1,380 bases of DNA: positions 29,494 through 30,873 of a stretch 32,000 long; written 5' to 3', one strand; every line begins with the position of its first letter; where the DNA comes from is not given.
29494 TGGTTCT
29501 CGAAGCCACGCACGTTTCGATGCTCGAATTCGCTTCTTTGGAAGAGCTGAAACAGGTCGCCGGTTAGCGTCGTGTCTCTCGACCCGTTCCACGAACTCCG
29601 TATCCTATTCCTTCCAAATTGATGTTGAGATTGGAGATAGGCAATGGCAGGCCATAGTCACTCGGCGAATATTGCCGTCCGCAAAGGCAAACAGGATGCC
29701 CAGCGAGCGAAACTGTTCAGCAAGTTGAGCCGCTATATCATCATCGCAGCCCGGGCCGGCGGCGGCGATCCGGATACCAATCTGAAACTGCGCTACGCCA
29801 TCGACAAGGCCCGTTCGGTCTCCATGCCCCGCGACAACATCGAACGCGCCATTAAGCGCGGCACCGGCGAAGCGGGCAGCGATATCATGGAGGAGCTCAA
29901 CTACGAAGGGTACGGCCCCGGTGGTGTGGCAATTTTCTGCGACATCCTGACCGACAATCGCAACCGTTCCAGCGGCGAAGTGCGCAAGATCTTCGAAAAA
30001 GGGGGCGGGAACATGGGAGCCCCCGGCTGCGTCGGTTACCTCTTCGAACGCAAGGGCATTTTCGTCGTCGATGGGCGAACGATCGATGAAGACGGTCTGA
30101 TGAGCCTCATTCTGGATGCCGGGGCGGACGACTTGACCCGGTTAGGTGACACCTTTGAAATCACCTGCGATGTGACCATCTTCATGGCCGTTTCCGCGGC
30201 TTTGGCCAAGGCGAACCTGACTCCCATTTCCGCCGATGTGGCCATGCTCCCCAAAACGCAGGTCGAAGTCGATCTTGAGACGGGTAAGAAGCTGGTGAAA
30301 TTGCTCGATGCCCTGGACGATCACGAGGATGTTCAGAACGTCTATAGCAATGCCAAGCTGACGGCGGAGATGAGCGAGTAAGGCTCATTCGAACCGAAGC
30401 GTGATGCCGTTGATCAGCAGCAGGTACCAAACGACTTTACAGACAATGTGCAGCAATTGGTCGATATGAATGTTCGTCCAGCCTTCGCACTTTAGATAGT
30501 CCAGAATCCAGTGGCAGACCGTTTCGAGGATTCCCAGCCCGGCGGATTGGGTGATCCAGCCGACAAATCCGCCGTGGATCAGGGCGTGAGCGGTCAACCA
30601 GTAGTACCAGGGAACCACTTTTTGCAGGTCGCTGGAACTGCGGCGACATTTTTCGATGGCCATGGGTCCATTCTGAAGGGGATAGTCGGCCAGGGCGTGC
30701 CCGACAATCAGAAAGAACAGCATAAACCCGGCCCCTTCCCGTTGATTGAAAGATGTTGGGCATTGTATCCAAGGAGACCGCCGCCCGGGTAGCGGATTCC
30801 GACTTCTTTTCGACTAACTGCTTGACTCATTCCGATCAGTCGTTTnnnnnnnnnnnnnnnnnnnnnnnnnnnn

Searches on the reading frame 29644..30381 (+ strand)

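Call 38: search_protein_families(library=pfam, proteins=[window:29644-30381:+], max_evalue=0.0001)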
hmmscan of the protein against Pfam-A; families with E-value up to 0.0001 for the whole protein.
window:29644-30381:+ (245 aa): 2 families
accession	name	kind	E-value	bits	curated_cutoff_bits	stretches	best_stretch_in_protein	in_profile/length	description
PF01709.26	Transcrip_reg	-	5.3e-54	182.7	27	1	82-237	1-160/160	TACO1/YebC second and third domain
PF20772.2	TACO1_YebC_N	-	3e-30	104.9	36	1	5-76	1-73/73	TACO1/YebC protein N-terminal domain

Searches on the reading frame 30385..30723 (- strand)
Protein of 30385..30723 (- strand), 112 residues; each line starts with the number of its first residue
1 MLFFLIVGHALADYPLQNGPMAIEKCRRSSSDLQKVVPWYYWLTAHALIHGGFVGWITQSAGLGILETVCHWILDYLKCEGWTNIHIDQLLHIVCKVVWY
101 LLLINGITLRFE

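Call 38: search_protein_families(library=pfam, proteins=[window:30385-30723:-], max_evalue=0.0001)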
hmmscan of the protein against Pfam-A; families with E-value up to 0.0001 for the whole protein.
window:30385-30723:- (112 aa): 1 family
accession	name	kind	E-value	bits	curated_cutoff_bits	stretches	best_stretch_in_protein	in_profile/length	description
PF11750.13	DUF3307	-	1.4e-08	35.2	23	1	2-103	2-109/127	Protein of unknown function (DUF3307)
